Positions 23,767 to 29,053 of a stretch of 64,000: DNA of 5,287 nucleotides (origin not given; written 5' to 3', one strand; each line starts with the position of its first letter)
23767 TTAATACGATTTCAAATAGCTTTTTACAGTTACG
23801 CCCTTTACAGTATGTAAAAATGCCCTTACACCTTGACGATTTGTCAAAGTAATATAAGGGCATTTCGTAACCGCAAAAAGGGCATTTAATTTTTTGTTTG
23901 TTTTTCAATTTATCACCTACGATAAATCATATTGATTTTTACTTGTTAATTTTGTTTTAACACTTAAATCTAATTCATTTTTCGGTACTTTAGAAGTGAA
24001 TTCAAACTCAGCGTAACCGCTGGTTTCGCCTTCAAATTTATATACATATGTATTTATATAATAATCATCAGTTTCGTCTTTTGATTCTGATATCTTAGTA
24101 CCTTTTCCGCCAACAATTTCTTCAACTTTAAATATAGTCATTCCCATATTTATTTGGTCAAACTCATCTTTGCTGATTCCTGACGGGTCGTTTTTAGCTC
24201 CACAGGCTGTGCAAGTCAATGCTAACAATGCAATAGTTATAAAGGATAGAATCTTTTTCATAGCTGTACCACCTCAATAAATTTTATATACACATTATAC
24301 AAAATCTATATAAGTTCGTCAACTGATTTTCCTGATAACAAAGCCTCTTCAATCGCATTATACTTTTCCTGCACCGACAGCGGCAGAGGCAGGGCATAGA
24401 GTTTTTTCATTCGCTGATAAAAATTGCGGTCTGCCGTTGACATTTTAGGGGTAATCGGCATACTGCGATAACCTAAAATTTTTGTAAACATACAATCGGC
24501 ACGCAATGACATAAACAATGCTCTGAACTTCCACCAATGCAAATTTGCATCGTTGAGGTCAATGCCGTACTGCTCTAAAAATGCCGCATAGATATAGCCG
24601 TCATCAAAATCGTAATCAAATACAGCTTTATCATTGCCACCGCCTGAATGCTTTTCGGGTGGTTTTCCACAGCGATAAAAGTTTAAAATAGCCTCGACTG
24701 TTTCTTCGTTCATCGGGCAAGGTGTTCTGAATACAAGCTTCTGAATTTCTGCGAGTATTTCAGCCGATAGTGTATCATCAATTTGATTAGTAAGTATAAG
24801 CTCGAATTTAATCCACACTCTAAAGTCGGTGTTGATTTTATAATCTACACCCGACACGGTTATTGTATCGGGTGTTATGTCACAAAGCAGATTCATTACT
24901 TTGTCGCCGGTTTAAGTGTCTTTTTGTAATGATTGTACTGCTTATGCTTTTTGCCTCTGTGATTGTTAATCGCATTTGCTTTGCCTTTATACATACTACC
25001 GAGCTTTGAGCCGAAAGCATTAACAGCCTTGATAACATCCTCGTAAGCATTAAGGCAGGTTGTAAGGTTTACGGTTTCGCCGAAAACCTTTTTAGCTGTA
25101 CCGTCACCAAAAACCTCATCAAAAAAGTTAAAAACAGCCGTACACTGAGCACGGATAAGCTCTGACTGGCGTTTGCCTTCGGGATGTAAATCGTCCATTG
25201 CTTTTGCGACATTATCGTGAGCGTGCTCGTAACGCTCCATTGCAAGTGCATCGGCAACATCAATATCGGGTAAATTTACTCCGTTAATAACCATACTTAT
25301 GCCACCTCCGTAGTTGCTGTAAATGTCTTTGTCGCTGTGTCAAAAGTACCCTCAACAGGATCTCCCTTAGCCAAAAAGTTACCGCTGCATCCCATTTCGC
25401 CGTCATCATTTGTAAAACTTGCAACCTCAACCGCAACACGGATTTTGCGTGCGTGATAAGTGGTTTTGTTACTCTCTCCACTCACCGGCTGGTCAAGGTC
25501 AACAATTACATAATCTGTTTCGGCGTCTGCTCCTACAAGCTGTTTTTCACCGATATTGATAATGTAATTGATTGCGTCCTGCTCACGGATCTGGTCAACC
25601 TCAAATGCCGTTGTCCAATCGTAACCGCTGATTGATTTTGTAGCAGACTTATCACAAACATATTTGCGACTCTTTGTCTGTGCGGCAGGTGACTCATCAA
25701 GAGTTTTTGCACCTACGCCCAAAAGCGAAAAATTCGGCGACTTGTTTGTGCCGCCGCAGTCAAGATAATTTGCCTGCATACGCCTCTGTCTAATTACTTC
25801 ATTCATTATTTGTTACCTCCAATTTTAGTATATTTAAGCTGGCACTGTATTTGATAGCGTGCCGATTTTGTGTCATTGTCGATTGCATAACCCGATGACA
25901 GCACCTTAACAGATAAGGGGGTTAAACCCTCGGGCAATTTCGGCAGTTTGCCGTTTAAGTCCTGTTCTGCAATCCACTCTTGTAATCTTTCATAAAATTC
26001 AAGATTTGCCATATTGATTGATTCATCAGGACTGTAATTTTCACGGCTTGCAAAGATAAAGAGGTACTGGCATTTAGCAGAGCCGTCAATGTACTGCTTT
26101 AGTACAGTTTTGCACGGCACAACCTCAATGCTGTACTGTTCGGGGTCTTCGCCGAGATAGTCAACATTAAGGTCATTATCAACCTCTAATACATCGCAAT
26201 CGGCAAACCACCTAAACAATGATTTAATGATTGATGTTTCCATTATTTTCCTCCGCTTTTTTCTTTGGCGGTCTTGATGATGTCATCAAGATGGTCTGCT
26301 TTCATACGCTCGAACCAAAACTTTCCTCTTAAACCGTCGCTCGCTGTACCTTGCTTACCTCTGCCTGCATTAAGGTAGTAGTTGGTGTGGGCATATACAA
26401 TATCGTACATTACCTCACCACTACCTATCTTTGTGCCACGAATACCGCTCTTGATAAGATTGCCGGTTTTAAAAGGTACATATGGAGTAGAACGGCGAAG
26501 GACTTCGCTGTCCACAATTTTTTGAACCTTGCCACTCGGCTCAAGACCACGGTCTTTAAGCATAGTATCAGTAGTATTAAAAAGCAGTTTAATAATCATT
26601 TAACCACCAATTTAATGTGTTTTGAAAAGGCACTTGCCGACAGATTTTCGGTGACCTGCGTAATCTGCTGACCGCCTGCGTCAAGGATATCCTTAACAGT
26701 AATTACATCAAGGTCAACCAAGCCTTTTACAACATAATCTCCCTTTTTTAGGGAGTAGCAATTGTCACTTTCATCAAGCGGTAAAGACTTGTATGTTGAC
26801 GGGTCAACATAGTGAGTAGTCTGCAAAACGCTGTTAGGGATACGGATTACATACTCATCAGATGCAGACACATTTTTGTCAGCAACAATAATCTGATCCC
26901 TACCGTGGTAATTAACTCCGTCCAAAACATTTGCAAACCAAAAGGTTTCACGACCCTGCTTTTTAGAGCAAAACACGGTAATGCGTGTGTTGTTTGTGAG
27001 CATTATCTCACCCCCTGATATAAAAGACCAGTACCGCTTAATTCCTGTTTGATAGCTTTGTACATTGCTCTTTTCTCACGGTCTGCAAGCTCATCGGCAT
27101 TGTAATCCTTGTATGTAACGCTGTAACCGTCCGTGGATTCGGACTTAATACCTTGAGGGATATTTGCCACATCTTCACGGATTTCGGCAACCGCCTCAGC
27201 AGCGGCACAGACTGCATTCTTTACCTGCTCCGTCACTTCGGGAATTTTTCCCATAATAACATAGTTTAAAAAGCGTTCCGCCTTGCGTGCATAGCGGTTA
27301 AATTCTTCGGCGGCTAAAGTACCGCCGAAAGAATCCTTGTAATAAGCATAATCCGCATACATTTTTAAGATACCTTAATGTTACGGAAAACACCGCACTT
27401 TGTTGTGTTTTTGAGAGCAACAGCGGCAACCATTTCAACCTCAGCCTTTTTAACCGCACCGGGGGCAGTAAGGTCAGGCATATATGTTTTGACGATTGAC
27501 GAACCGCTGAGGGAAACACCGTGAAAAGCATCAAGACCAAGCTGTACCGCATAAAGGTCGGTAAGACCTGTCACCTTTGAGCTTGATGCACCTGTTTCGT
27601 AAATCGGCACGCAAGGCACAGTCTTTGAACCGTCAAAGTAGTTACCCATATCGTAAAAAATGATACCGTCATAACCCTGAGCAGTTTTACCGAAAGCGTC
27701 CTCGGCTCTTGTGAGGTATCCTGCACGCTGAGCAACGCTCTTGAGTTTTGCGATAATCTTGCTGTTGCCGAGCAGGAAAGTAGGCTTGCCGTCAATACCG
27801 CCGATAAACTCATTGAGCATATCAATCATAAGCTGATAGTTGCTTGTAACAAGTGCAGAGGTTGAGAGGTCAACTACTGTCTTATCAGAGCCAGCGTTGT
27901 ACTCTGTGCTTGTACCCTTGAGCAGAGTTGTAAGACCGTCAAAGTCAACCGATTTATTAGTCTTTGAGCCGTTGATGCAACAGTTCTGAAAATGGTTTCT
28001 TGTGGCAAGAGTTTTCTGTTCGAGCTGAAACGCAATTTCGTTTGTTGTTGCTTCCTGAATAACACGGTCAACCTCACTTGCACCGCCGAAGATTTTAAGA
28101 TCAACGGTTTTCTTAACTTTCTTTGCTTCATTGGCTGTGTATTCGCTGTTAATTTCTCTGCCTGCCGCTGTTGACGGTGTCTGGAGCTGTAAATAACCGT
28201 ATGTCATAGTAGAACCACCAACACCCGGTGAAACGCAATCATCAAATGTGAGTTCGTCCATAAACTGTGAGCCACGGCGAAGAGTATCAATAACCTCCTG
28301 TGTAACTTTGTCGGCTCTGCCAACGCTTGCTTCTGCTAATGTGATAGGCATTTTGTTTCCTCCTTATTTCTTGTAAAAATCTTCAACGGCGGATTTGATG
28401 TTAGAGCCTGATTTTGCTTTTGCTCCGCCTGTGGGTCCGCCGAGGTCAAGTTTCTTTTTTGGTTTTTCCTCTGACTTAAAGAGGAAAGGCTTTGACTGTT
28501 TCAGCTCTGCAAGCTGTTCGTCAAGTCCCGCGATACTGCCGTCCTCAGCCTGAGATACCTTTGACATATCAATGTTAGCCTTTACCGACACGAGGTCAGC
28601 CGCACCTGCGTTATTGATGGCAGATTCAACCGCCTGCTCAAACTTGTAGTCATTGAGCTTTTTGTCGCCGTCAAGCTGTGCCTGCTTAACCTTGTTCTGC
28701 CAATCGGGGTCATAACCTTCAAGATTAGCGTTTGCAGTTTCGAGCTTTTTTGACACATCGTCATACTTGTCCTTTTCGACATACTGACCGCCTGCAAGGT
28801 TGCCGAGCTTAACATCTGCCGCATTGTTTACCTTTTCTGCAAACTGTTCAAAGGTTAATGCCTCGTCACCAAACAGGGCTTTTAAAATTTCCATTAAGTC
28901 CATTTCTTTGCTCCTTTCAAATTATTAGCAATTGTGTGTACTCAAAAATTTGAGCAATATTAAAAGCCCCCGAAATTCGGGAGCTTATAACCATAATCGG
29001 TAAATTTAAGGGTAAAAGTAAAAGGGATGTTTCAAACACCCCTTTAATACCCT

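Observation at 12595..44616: Mu-like transposable prophage precisely delimited inside a VirB4 conjugation ATPase gene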

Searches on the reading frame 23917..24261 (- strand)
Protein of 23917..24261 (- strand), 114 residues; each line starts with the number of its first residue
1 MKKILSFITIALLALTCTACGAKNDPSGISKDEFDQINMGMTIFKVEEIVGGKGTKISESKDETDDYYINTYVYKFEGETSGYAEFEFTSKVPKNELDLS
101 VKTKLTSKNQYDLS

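Call 53: search_protein_families(library=pfam, proteins=[window:23917-24261:-], max_evalue=1)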
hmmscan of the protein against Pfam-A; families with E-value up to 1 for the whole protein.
window:23917-24261:- (114 aa): 2 families
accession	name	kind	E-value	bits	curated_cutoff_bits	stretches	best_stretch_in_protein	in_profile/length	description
PF20205.3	DUF6567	-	0.017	15.5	27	1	1-54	1-54/123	Family of unknown function (DUF6567)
PF24463.1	DUF7577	-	0.061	13.4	28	1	16-26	4-14/27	Domain of unknown function (DUF7577)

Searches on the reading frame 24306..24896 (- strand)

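Call 48: search_protein_families(library=phrogs, proteins=[window:24306-24896:-], max_evalue=0.001)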
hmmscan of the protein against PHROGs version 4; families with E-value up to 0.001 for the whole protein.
window:24306-24896:- (196 aa): 1 family
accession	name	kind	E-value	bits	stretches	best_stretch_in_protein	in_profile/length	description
phrog_706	-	unknown function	8.1e-46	157.2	1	1-179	1-192/201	-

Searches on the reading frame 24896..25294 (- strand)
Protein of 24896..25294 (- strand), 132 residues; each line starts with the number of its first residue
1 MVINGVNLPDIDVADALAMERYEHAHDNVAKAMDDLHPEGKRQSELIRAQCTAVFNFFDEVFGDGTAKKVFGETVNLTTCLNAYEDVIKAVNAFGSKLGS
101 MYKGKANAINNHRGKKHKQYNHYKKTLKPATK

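Call 48: search_protein_families(library=phrogs, proteins=[window:24896-25294:-], max_evalue=0.001)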
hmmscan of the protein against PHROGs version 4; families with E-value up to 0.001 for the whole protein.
window:24896-25294:- (132 aa): 2 families
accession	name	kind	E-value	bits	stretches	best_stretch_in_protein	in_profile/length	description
phrog_4450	-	unknown function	1.7e-27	97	1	1-116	1-116/120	-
phrog_11299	-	unknown function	5.8e-05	24.2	1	11-126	25-146/152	-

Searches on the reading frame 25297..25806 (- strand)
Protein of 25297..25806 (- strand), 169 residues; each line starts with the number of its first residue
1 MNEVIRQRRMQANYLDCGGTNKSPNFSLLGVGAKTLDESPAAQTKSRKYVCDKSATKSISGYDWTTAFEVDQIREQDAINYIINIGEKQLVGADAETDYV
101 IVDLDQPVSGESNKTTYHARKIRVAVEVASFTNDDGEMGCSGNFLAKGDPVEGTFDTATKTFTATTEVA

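Call 48: search_protein_families(library=phrogs, proteins=[window:25297-25806:-], max_evalue=0.001)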
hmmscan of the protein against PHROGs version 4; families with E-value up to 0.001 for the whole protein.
window:25297-25806:- (169 aa): 1 family
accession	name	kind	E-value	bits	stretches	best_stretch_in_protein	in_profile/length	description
phrog_3099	-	unknown function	6.5e-53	180.2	1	4-167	6-168/171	-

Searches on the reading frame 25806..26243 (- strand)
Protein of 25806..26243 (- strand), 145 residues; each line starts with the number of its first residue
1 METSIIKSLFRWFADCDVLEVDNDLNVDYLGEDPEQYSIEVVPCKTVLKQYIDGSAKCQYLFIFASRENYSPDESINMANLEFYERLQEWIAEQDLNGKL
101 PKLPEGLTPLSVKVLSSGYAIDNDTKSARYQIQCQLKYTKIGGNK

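Call 48: search_protein_families(library=phrogs, proteins=[window:25806-26243:-], max_evalue=0.001)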
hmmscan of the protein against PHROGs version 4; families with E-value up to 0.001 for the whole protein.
window:25806-26243:- (145 aa): 2 families
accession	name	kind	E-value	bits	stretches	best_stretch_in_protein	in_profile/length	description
phrog_3266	-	connector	1.3e-44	152.5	1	4-140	2-140/142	tail completion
phrog_556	-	head and packaging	5.1e-18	66.8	1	7-138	166-294/295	minor head protein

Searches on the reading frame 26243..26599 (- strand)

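Call 48: search_protein_families(library=phrogs, proteins=[window:26243-26599:-], max_evalue=0.001)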
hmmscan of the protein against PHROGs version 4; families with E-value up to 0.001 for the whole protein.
window:26243-26599:- (118 aa): 1 family
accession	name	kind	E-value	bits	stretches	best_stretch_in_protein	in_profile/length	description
phrog_556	-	head and packaging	2.2e-29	104.1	1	7-113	51-155/295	minor head protein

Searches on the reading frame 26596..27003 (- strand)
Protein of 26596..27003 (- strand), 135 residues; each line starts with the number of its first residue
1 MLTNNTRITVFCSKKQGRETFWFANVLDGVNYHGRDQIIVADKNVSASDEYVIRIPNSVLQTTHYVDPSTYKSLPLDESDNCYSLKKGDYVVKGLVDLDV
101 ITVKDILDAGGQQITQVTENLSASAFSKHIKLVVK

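Call 48: search_protein_families(library=phrogs, proteins=[window:26596-27003:-], max_evalue=0.001)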
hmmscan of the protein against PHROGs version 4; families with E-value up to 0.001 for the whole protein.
window:26596-27003:- (135 aa): 1 family
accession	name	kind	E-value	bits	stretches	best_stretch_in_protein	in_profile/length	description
phrog_3366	-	unknown function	2.4e-19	71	1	4-134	3-136/137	-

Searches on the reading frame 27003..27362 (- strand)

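Call 48: search_protein_families(library=phrogs, proteins=[window:27003-27362:-], max_evalue=0.001)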
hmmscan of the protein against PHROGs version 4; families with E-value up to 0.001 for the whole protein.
window:27003-27362:- (119 aa): 2 families
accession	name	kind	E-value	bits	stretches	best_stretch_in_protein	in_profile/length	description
phrog_541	-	connector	1.7e-29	103.4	1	1-119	2-127/129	head-tail adaptor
phrog_4931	-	connector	0.0009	20.3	0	38-86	49-96/130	head-tail adaptor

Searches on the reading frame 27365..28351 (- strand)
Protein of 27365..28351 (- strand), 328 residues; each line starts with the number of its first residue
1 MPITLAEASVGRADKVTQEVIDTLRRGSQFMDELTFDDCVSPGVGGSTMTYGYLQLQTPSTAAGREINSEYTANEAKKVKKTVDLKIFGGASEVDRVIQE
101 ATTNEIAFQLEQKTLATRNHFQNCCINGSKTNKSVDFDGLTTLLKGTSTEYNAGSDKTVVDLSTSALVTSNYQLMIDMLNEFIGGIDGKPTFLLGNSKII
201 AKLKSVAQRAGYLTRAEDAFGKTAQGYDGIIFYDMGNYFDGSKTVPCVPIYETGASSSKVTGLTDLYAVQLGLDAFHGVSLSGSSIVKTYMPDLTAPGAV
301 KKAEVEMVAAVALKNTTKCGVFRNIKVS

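Call 7: search_protein_families(library=pfam, proteins=[window:27365-28351:-], max_evalue=0.01)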
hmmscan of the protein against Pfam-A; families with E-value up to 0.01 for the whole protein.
window:27365-28351:- (328 aa): 1 family
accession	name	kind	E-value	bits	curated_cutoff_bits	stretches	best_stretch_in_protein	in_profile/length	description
PF17236.8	SU10_MCP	-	0.00081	19.4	24.1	1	50-227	44-219/292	SU10 major capsid protein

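Call 48: search_protein_families(library=phrogs, proteins=[window:27365-28351:-], max_evalue=0.001)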
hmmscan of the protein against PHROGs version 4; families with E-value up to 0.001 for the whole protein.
window:27365-28351:- (328 aa): 1 family
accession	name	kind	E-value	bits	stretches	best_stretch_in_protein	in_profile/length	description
phrog_212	-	head and packaging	3.6e-58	198.3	1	1-328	4-296/301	major head protein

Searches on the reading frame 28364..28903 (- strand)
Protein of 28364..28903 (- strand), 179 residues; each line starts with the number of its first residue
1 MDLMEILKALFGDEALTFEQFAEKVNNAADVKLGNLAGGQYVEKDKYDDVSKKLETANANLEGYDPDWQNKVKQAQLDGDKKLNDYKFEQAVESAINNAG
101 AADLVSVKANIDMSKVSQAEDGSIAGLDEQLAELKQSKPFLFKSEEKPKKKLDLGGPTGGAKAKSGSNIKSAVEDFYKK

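Call 48: search_protein_families(library=phrogs, proteins=[window:28364-28903:-], max_evalue=0.001)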
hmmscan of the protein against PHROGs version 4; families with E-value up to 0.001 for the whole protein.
window:28364-28903:- (179 aa): 3 families
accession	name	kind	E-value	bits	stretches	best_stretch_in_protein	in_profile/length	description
phrog_194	-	head and packaging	3e-24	87.4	1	1-168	16-197/335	head scaffolding protein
phrog_4866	-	head and packaging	1.6e-07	32.5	1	49-171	123-224/245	head scaffolding protein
phrog_24130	-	head and packaging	9.9e-07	30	1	72-162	41-127/146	head scaffolding protein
